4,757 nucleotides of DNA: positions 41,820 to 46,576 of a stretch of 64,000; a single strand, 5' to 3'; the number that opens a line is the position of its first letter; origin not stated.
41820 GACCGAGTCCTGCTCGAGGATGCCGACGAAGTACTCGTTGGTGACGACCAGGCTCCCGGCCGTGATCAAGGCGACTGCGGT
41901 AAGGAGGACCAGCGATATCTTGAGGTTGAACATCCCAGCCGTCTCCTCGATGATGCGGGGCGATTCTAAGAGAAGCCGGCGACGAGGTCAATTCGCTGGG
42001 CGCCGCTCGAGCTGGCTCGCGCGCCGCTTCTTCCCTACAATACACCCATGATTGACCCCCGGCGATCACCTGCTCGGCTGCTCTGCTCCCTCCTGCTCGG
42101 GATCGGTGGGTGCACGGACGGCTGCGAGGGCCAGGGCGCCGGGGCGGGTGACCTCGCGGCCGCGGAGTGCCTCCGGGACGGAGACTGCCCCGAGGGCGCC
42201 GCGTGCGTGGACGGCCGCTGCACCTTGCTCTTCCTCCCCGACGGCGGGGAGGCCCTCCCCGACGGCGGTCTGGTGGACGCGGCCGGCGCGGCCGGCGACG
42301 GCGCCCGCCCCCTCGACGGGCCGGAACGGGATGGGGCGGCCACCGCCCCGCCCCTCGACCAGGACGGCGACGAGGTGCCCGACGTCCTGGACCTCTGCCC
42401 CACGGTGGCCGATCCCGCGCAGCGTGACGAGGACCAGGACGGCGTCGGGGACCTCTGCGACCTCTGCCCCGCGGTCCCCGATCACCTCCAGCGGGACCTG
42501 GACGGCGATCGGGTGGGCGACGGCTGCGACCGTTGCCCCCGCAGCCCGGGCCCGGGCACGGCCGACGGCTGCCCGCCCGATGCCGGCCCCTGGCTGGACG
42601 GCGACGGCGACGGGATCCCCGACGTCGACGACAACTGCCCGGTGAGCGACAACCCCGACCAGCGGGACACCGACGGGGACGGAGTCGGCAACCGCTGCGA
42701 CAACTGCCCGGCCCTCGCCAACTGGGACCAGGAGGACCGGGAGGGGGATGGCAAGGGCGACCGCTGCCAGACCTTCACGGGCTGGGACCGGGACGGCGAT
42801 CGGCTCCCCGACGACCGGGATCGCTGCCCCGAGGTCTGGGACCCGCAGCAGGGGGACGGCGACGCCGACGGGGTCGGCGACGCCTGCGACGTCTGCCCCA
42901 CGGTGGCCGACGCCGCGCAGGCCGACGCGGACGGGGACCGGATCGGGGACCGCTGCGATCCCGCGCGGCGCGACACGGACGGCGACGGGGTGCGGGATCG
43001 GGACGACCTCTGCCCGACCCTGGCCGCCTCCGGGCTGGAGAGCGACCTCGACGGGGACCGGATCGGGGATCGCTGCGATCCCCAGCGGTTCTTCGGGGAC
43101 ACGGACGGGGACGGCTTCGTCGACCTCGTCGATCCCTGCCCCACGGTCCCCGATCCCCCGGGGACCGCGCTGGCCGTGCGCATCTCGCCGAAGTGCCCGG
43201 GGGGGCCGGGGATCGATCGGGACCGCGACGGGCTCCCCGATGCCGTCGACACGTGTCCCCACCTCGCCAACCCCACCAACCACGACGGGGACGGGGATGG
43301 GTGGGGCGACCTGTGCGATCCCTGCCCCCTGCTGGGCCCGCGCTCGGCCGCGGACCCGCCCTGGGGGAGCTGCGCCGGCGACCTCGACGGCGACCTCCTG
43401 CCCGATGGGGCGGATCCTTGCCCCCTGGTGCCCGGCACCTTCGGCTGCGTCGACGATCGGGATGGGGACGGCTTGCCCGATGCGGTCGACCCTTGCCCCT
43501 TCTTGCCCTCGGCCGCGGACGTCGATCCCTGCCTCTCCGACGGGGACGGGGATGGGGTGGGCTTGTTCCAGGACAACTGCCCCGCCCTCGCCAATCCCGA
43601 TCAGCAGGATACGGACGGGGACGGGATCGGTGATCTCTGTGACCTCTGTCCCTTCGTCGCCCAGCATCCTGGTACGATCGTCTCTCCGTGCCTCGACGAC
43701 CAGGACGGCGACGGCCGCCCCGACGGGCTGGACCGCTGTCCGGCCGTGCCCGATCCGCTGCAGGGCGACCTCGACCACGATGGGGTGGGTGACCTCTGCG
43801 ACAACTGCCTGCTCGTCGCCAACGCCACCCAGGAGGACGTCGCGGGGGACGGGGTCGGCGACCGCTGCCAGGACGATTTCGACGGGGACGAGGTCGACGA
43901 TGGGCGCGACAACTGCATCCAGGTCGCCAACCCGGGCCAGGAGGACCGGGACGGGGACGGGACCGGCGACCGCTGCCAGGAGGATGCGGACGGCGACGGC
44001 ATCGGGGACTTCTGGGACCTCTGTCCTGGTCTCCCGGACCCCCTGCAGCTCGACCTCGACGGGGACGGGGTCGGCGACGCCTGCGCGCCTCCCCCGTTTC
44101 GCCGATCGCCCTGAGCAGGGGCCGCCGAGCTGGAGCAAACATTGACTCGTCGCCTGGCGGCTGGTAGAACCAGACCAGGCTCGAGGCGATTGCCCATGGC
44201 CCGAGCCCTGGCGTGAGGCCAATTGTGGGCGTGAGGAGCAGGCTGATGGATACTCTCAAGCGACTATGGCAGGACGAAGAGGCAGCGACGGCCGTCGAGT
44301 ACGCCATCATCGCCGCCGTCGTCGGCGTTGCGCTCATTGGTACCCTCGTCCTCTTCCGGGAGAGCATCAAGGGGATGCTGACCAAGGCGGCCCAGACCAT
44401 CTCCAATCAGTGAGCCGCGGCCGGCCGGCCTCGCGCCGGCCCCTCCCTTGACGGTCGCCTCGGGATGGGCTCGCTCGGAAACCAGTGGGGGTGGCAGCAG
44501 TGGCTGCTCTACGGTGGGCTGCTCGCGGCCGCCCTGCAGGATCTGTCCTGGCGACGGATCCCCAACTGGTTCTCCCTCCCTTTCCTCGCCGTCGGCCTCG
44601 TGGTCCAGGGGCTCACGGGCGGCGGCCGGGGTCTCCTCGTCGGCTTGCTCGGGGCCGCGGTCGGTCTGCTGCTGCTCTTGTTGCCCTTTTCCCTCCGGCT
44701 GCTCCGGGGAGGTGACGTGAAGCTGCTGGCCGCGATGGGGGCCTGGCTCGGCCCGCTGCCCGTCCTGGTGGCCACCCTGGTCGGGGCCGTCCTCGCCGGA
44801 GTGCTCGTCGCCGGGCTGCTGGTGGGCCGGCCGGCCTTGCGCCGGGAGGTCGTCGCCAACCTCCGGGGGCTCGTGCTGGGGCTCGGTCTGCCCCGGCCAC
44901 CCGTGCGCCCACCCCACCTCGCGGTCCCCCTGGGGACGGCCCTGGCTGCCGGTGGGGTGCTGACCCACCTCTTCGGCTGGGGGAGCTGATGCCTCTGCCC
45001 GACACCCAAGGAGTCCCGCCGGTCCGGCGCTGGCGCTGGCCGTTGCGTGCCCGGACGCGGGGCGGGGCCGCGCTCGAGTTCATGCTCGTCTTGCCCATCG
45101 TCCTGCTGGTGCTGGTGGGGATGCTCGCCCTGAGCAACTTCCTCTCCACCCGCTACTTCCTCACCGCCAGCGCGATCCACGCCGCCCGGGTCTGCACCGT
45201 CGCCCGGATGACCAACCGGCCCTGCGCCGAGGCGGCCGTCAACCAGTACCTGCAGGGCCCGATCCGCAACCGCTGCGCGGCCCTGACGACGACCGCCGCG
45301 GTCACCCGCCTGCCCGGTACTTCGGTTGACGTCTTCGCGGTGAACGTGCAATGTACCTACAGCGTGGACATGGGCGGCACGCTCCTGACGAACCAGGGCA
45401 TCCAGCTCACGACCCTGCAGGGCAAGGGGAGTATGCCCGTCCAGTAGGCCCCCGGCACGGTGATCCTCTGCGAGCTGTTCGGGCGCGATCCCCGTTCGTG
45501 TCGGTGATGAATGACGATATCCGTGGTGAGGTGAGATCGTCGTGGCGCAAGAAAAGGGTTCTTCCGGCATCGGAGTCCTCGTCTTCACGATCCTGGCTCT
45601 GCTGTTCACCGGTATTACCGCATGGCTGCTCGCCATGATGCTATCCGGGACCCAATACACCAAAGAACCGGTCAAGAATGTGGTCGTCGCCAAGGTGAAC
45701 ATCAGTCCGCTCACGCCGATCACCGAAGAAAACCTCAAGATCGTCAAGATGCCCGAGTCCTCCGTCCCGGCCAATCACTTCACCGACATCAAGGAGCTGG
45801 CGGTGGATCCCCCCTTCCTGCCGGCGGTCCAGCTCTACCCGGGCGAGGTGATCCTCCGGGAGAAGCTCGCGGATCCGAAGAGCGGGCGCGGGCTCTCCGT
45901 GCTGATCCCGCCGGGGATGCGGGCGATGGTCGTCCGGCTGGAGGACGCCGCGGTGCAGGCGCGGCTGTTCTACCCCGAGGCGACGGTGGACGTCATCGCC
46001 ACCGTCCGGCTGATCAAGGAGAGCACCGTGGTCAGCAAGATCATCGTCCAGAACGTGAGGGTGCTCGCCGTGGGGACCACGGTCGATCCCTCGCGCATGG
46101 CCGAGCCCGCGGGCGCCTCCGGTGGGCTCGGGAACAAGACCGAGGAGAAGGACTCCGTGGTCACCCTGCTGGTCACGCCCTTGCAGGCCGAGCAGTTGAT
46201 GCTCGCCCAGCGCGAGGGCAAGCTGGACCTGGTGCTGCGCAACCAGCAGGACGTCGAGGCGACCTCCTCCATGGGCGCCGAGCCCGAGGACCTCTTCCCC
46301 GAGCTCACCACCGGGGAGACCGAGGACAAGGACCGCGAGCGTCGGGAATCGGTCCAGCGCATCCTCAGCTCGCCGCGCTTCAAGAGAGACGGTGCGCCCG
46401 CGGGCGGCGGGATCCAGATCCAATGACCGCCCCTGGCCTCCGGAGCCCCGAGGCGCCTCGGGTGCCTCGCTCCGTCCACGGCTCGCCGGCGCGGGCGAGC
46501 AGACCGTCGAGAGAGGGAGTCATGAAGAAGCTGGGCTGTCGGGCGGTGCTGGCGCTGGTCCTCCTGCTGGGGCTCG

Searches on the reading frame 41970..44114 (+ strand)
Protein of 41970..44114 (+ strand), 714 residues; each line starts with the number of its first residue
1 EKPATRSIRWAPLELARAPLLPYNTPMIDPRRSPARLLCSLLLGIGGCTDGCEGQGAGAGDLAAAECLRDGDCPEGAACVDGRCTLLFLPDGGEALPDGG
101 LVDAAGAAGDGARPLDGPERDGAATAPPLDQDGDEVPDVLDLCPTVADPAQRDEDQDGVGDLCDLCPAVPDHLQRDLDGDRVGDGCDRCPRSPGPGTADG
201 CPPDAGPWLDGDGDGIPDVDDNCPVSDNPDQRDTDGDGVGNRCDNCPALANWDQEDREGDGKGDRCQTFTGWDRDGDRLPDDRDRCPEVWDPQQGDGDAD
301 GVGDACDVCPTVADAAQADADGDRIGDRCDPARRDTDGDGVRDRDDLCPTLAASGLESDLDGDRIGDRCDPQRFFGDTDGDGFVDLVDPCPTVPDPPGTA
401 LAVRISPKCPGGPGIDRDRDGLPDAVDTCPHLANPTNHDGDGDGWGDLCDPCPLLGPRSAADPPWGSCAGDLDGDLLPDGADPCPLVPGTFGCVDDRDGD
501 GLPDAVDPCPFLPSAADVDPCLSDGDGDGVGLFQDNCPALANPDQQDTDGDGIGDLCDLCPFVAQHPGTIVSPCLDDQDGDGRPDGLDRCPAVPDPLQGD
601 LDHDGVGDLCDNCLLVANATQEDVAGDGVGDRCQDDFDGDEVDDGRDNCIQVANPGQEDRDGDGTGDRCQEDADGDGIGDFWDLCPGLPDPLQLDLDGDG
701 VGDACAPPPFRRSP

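Call 10: search_protein_families(library=pfam, proteins=[window:41970-44114:+], max_evalue=0.001)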
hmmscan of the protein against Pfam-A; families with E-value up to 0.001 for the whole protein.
window:41970-44114:+ (714 aa): 1 family
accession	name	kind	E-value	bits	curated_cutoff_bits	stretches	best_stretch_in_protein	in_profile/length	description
PF02412.23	TSP_3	-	1.6e-81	268.1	25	10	658-691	1-34/36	Thrombospondin type 3 repeat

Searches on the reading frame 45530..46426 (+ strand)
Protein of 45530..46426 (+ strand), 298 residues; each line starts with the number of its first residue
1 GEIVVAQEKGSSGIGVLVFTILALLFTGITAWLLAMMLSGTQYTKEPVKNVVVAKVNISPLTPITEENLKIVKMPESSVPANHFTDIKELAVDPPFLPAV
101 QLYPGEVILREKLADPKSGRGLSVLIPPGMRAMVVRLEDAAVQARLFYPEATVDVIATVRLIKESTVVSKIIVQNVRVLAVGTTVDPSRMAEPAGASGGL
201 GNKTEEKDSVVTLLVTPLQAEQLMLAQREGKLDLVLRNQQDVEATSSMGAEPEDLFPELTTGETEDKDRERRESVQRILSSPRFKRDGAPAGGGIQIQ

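Call 10: search_protein_families(library=pfam, proteins=[window:45530-46426:+], max_evalue=0.001)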
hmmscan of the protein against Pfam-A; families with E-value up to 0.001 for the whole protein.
window:45530-46426:+ (298 aa): 2 families
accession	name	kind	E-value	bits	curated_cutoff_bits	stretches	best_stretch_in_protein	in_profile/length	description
PF16976.10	RcpC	-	9.1e-22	77.6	28.8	1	121-237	2-114/114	Flp pilus assembly protein RcpC/CpaB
PF08666.17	SAF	-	3.8e-06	27.8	21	1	50-91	2-42/63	SAF domain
